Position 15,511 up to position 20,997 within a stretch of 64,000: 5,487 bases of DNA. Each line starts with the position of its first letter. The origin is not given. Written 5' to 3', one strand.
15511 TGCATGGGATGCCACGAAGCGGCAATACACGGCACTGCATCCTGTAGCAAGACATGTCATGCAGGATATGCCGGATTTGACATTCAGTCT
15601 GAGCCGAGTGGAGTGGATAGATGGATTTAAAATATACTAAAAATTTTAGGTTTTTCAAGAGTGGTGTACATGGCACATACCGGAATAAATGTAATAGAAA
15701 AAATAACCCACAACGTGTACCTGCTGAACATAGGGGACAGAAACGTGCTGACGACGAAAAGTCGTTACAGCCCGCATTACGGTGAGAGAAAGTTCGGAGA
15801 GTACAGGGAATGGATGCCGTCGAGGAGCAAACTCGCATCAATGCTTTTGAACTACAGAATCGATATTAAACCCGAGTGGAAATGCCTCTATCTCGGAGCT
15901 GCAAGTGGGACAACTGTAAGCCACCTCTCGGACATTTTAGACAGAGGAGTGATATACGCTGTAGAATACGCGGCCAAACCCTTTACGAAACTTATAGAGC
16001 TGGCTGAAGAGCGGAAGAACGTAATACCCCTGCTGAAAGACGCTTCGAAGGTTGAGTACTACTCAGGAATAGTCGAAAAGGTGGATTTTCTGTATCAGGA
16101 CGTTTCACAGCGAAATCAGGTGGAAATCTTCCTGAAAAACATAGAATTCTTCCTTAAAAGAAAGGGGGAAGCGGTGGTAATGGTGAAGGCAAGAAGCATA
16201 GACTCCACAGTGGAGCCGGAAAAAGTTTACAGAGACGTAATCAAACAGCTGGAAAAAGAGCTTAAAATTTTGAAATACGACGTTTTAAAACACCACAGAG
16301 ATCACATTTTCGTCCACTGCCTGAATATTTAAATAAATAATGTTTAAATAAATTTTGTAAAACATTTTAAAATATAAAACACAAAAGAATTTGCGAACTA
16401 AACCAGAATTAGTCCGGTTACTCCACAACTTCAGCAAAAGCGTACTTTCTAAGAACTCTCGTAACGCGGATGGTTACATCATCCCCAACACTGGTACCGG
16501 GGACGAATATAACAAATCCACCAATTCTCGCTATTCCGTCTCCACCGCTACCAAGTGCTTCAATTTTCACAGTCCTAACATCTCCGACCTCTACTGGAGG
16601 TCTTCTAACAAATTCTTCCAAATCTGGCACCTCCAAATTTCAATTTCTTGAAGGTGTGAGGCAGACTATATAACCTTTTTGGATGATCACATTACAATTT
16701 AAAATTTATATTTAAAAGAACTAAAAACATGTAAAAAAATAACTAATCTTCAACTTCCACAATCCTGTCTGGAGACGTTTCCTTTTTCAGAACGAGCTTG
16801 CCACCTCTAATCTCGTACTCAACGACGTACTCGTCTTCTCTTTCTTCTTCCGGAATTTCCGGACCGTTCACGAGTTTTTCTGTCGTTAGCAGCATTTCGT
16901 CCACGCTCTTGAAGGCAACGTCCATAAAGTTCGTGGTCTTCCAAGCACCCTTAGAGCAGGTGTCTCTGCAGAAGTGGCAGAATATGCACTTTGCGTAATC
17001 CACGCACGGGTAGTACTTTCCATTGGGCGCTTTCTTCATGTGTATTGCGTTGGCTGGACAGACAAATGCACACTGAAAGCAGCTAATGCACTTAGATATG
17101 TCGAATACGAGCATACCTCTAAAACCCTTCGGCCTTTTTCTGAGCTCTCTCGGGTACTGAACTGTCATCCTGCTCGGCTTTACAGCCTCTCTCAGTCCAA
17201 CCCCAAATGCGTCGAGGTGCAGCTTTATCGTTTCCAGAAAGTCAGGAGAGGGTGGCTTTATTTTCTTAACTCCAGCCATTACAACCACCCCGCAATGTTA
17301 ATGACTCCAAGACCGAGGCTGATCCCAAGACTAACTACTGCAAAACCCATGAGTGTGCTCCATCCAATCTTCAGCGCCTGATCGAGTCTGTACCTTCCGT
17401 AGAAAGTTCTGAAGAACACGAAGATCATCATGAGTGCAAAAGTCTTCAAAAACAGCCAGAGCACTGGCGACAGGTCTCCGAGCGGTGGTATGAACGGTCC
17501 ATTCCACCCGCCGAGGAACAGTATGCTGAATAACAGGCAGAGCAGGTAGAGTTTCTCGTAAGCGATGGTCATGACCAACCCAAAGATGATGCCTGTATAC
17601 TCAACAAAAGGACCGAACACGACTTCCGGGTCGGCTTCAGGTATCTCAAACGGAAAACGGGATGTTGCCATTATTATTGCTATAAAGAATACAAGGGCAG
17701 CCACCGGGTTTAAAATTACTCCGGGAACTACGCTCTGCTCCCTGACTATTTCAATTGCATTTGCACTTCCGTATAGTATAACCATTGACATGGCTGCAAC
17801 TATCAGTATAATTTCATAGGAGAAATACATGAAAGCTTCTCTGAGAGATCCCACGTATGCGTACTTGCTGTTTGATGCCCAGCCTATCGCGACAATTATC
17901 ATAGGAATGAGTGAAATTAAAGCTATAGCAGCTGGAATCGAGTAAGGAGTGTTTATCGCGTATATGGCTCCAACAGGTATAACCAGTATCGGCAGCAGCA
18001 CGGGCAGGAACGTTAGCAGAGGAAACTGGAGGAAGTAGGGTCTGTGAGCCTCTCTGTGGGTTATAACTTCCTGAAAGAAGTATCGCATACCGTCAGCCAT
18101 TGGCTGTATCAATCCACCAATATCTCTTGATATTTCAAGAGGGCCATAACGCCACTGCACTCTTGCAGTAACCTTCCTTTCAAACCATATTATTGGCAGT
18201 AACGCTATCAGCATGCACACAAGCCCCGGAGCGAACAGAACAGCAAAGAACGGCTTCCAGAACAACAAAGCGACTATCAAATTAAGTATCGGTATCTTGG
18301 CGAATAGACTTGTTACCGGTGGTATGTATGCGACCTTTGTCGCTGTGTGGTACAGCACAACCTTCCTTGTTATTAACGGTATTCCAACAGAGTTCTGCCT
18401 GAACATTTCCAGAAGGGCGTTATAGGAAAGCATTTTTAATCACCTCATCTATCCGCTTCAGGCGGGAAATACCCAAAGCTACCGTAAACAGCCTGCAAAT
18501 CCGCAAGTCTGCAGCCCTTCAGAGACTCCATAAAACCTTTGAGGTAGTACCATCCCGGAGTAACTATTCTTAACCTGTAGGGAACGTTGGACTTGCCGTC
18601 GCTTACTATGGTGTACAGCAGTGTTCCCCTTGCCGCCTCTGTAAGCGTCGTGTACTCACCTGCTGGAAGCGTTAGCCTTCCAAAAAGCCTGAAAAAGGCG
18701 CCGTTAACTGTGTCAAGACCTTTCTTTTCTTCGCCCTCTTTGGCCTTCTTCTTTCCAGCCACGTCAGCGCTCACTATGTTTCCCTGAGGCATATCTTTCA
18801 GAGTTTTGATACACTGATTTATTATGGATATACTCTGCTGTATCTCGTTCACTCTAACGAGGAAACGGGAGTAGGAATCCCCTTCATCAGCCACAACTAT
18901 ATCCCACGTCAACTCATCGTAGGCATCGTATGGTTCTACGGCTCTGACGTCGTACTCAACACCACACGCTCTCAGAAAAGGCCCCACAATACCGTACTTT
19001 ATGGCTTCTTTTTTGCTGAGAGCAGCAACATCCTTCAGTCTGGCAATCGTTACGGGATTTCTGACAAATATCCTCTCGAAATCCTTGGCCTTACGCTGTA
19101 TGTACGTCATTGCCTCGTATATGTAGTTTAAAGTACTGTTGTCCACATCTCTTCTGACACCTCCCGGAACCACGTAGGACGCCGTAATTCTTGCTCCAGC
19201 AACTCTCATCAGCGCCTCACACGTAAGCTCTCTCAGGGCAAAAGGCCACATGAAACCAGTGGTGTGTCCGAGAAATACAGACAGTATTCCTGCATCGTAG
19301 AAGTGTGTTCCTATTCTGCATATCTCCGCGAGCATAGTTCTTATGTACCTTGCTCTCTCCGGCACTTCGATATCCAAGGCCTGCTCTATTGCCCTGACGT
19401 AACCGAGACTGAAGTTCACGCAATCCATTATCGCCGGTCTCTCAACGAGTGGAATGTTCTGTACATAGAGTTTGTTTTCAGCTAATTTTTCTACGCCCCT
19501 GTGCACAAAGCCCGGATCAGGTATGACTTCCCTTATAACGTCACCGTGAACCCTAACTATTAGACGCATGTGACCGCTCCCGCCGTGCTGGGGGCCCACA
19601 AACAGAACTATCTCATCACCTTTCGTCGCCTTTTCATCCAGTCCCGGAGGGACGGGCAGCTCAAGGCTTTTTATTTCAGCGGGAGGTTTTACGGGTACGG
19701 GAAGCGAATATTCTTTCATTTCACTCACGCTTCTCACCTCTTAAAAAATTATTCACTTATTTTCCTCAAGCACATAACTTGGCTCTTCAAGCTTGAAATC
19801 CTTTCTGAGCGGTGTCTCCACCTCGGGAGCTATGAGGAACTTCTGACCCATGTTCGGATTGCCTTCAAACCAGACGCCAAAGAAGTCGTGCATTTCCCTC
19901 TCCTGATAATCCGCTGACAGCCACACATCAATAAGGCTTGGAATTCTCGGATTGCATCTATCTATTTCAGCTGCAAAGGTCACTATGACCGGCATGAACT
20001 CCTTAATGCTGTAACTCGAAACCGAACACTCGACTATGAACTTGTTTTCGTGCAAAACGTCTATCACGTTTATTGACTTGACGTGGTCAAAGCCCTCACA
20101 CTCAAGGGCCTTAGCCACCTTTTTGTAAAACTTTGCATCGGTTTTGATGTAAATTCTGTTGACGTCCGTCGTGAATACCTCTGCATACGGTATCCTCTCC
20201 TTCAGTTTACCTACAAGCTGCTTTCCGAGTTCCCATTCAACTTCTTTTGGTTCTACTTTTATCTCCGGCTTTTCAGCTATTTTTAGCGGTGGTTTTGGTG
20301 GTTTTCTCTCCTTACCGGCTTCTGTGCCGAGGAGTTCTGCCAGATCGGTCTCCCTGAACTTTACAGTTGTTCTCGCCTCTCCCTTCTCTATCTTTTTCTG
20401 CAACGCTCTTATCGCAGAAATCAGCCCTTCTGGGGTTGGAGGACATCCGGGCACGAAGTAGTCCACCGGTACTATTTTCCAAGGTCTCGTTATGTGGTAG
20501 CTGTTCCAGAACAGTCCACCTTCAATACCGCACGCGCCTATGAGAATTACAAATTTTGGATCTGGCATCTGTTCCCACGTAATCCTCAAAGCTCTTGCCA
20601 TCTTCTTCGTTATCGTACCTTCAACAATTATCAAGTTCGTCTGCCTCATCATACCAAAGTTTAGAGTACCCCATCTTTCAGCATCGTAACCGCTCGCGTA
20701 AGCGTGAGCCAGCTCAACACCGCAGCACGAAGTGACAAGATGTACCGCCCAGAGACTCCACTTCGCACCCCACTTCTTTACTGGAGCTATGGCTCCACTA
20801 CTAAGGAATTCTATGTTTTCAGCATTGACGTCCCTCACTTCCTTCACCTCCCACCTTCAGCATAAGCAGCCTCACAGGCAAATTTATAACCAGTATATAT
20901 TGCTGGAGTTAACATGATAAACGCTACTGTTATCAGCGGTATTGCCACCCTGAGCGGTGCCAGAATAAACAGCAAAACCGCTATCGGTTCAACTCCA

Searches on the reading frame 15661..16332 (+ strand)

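Call 77: search_protein_families(library=pfam, proteins=[window:15661-16332:+], max_evalue=0.001)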
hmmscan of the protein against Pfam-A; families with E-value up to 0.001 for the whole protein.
window:15661-16332:+ (223 aa): 1 family
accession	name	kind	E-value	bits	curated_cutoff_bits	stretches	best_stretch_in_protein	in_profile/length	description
PF01269.23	Fibrillarin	-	4.5e-61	206.3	27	1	15-220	6-223/227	Fibrillarin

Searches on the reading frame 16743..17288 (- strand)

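Call 77: search_protein_families(library=pfam, proteins=[window:16743-17288:-], max_evalue=0.001)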
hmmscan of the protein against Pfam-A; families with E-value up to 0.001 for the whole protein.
window:16743-17288:- (181 aa): 9 families
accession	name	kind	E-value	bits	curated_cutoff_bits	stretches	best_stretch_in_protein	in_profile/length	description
PF00037.32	Fer4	-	1.1e-07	31.7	21.1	1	61-82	2-23/24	4Fe-4S binding domain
PF12838.12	Fer4_7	-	2.1e-07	31.8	27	1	66-115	1-52/52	4Fe-4S dicluster domain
PF12837.12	Fer4_6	-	5e-06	26.6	25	1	61-82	3-24/24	4Fe-4S binding domain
PF13534.11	Fer4_17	-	5.7e-06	27.2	22.2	0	63-80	42-59/61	4Fe-4S dicluster domain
PF13187.11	Fer4_9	-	1.6e-05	25.3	27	1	66-115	1-51/52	4Fe-4S dicluster domain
PF13183.11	Fer4_8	-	2.3e-05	25.3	27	0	64-79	2-66/68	4Fe-4S dicluster domain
PF13484.11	Fer4_16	-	3.9e-05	24.8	30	1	66-98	1-32/66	4Fe-4S double cluster binding domain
PF12797.12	Fer4_2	-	6.9e-05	23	24.5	1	60-79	3-22/22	4Fe-4S binding domain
PF14697.11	Fer4_21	-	0.00051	20.5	35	0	63-111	4-51/59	4Fe-4S dicluster domain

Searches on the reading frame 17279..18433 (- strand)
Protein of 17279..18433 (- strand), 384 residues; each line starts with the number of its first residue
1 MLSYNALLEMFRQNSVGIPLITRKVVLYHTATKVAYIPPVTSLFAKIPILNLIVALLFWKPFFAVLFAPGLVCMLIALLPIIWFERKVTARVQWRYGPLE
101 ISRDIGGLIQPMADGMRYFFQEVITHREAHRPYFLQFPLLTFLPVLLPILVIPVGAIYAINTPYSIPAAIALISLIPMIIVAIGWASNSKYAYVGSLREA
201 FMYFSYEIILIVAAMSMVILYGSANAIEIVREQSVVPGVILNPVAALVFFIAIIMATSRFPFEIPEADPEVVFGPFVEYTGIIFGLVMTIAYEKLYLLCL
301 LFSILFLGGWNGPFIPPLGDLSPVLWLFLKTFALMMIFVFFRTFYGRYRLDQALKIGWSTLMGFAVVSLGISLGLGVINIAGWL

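Call 77: search_protein_families(library=pfam, proteins=[window:17279-18433:-], max_evalue=0.001)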
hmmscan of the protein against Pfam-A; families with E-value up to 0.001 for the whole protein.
window:17279-18433:- (384 aa): 1 family
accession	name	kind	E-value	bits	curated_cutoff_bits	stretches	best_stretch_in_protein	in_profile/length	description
PF00146.26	NADHdh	-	6.7e-87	292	27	1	71-370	7-295/298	NADH dehydrogenase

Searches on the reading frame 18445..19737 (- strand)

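Call 77: search_protein_families(library=pfam, proteins=[window:18445-19737:-], max_evalue=0.001)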
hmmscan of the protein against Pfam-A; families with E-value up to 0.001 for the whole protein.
window:18445-19737:- (430 aa): 1 family
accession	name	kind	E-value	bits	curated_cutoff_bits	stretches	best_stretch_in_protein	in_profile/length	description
PF00346.24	Complex1_49kDa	-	1.1e-83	280.9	24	1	156-430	2-271/271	Respiratory-chain NADH dehydrogenase, 49 Kd subunit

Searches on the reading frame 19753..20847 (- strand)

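Call 77: search_protein_families(library=pfam, proteins=[window:19753-20847:-], max_evalue=0.001)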
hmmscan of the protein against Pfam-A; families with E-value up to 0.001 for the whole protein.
window:19753-20847:- (364 aa): 2 families
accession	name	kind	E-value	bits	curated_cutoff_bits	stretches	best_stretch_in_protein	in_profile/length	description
PF01058.29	Oxidored_q6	-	4e-23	82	27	1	41-149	3-128/128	NADH ubiquinone oxidoreductase, 20 Kd subunit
PF00329.25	Complex1_30kDa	-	7.5e-23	81.9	22.5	1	236-355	3-122/124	Respiratory-chain NADH dehydrogenase, 30 Kd subunit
